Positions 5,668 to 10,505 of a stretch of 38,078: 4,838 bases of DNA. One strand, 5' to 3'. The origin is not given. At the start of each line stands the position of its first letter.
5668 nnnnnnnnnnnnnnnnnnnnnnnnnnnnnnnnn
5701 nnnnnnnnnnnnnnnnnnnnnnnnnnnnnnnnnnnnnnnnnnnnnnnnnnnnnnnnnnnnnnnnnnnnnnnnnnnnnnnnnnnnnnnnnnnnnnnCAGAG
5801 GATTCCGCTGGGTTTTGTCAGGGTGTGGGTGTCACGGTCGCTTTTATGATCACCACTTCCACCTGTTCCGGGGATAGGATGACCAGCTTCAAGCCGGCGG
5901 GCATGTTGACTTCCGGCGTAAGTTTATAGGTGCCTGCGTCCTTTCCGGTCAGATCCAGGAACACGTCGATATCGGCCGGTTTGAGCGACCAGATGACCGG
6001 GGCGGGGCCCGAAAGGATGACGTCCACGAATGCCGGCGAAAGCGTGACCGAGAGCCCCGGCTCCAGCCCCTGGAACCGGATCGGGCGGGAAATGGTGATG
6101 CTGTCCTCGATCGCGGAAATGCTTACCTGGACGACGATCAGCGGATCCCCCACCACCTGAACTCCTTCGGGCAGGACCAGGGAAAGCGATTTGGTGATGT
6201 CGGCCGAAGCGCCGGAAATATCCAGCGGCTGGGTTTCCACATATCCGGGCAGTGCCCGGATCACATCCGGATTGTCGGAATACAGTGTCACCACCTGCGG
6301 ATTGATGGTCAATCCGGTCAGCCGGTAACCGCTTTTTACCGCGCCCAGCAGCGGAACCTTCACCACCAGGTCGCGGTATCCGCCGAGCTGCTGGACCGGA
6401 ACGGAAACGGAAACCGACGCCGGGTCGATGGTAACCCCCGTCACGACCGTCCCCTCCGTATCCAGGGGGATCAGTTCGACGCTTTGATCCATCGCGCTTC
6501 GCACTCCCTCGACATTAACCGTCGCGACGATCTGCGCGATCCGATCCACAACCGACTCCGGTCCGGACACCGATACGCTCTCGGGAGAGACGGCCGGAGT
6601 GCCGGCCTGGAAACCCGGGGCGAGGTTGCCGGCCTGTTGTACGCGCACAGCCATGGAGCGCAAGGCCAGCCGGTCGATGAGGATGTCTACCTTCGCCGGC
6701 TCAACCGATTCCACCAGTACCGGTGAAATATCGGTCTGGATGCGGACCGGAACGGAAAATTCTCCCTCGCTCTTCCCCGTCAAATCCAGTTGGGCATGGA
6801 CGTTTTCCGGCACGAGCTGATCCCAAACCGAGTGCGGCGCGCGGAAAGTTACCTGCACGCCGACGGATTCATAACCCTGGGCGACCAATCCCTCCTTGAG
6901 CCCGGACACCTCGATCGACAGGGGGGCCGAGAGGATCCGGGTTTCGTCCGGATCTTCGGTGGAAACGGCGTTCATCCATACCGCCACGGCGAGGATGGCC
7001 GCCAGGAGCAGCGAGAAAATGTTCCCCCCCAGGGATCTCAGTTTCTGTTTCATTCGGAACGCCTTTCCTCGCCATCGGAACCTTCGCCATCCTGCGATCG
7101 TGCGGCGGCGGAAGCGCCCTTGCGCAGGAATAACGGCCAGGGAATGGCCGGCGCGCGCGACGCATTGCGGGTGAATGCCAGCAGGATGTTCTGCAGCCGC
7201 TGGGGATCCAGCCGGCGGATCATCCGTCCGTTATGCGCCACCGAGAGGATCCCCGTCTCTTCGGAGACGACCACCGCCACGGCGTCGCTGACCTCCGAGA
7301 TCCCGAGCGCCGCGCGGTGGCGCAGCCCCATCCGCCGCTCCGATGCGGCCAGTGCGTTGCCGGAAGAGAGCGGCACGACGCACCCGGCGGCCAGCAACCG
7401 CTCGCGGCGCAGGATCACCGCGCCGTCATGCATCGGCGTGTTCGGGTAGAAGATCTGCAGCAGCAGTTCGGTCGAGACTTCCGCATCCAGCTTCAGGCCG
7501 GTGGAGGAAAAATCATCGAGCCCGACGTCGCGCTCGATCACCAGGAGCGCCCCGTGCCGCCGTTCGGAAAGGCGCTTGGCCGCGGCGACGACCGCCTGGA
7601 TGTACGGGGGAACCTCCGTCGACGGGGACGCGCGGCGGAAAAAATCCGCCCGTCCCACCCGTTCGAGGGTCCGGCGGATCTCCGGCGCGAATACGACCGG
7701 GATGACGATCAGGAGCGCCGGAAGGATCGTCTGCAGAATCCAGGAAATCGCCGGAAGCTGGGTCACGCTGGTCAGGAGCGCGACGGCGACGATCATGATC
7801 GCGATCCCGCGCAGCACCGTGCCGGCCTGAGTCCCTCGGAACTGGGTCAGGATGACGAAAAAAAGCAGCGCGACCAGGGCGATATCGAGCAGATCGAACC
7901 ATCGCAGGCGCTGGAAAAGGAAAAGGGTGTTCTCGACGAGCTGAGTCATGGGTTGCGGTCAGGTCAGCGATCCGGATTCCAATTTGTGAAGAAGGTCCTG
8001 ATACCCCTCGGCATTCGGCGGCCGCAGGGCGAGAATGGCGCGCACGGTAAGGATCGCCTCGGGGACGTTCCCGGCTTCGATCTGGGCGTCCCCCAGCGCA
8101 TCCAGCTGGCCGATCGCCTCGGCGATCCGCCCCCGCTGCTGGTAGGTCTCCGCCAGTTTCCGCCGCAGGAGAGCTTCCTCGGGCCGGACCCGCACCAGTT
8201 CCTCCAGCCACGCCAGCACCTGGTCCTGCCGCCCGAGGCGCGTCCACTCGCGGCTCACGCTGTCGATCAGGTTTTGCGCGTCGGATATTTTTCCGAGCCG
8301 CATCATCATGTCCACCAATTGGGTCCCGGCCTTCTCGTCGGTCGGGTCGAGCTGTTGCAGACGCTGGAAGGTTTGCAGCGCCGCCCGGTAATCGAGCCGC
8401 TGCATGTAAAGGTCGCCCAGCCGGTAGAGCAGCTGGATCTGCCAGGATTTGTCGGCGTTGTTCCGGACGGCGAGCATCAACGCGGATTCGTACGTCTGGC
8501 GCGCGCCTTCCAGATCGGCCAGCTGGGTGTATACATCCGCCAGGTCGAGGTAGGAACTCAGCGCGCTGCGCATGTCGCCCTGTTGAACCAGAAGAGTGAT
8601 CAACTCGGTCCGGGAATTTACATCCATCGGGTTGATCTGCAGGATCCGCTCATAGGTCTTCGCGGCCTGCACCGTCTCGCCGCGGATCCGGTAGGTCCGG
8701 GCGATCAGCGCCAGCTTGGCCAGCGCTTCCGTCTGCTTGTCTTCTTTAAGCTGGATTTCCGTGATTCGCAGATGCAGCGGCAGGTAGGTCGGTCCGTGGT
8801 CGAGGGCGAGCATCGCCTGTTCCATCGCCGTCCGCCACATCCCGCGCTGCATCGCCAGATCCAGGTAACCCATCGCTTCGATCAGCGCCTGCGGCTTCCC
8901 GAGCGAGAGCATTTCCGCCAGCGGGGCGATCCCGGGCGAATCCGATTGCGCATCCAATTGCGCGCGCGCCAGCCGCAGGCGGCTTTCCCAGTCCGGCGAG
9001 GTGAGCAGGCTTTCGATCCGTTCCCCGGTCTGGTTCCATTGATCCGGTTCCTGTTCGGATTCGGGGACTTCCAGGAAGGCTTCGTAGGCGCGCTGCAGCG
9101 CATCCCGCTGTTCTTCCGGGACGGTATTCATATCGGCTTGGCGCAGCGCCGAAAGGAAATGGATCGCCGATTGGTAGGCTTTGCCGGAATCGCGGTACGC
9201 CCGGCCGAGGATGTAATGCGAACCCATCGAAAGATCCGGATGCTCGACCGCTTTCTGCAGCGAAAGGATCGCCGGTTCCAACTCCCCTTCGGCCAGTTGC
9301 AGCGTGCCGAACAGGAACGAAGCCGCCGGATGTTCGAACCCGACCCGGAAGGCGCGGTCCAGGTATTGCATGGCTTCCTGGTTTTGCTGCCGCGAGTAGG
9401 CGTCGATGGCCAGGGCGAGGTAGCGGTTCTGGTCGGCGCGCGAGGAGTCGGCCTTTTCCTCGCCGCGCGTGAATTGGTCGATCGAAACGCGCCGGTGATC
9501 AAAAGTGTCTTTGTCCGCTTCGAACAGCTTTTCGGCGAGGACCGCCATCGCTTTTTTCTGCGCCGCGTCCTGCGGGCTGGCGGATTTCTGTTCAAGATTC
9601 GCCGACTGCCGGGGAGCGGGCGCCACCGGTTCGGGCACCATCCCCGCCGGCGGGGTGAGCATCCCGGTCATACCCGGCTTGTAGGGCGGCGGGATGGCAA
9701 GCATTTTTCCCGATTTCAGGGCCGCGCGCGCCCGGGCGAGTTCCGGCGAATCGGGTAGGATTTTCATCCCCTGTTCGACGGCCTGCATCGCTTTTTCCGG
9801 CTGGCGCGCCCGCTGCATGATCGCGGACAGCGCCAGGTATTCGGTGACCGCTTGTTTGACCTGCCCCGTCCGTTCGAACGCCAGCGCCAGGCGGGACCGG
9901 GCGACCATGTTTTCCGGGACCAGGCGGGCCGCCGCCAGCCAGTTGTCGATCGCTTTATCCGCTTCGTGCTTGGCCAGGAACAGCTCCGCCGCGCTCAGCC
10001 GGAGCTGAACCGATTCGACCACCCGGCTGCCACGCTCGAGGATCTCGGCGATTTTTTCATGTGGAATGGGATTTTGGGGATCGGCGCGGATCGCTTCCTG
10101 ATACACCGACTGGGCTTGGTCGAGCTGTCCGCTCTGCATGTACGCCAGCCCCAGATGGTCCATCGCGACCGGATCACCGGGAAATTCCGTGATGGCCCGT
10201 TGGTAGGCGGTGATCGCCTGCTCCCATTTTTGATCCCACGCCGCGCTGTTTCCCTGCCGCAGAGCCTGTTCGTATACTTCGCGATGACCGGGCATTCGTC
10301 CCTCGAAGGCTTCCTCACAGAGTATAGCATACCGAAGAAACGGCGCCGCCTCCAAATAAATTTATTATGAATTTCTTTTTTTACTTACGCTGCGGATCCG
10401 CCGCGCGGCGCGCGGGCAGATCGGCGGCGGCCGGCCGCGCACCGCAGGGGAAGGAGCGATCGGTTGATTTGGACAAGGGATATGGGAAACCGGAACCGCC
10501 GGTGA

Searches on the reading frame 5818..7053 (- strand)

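Call 8: search_protein_families(library=pfam, proteins=[window:5818-7053:-], max_evalue=0.001)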
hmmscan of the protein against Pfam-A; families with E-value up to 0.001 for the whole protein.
window:5818-7053:- (411 aa): 1 family
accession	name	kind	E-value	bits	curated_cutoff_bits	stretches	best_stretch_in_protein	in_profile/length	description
PF07949.17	YbbR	-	6e-31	107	22.3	3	136-218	3-81/81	YbbR-like protein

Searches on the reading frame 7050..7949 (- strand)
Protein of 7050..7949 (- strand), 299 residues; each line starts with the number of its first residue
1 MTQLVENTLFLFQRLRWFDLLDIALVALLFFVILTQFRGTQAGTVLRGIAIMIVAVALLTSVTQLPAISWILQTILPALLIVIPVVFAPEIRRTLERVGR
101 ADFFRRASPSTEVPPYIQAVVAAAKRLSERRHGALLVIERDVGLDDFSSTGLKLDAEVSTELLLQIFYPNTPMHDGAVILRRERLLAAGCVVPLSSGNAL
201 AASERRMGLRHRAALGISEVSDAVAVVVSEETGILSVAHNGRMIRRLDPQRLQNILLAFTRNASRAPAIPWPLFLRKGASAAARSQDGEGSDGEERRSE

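Call 8: search_protein_families(library=pfam, proteins=[window:7050-7949:-], max_evalue=0.001)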
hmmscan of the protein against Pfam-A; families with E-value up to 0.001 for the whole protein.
window:7050-7949:- (299 aa): 2 families
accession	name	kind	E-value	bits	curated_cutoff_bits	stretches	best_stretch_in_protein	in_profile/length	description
PF02457.21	DAC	-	4.1e-40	136.5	27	1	122-242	2-118/119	DisA bacterial checkpoint controller nucleotide-binding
PF19293.4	CdaA_N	-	5.3e-05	23.8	23.8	1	16-91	6-81/81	CdaA N-terminal transmembrane domain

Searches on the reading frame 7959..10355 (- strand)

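Call 8: search_protein_families(library=pfam, proteins=[window:7959-10355:-], max_evalue=0.001)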
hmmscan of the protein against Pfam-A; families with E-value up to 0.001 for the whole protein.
window:7959-10355:- (798 aa): 25 families
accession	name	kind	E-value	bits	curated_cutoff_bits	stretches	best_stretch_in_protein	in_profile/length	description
PF07719.23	TPR_2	-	1.3e-30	103.4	27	2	64-95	3-34/34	Tetratricopeptide repeat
PF14559.12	TPR_19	-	1.7e-30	105.6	25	2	42-97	5-60/68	Tetratricopeptide repeat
PF13428.12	TPR_14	-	2.5e-25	86.8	23.5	1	64-104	3-43/44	Tetratricopeptide repeat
PF13414.12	TPR_11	-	5.2e-23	80.9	26.8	1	69-107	1-39/42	TPR repeat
PF13432.12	TPR_16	-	2.6e-21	76.1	32.7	2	33-96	2-65/65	Tetratricopeptide repeat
PF00515.34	TPR_1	-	7.5e-21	73.5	27.8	2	642-673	3-34/34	Tetratricopeptide repeat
PF13181.12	TPR_8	-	1.1e-19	69.2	25.7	1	67-95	6-34/34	Tetratricopeptide repeat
PF13176.12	TPR_7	-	5.8e-16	57.6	27.9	1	64-96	1-35/36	Tetratricopeptide repeat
PF13174.12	TPR_6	-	1.3e-15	57.4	26.3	0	32-60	4-32/33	Tetratricopeptide repeat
PF13371.12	TPR_9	-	2.3e-15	56.8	35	1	39-97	6-64/73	Tetratricopeptide repeat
PF12895.13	ANAPC3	-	2.7e-14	53.6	27.2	1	323-402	3-80/82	Anaphase-promoting complex, cyclosome, subunit 3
PF13424.12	TPR_12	-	1e-12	48.5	30.1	1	599-665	3-70/77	Tetratricopeptide repeat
PF13431.12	TPR_17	-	1.8e-11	43.8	24.4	0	50-82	1-33/34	Tetratricopeptide repeat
PF03704.23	BTAD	-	3.2e-11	44.2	22.1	0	705-752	73-120/146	Bacterial transcriptional activator domain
PF25064.1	ARM_TT21_5th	-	3.9e-11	43.7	27.8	1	646-707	7-68/117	TT21 fifth ARM repeats domain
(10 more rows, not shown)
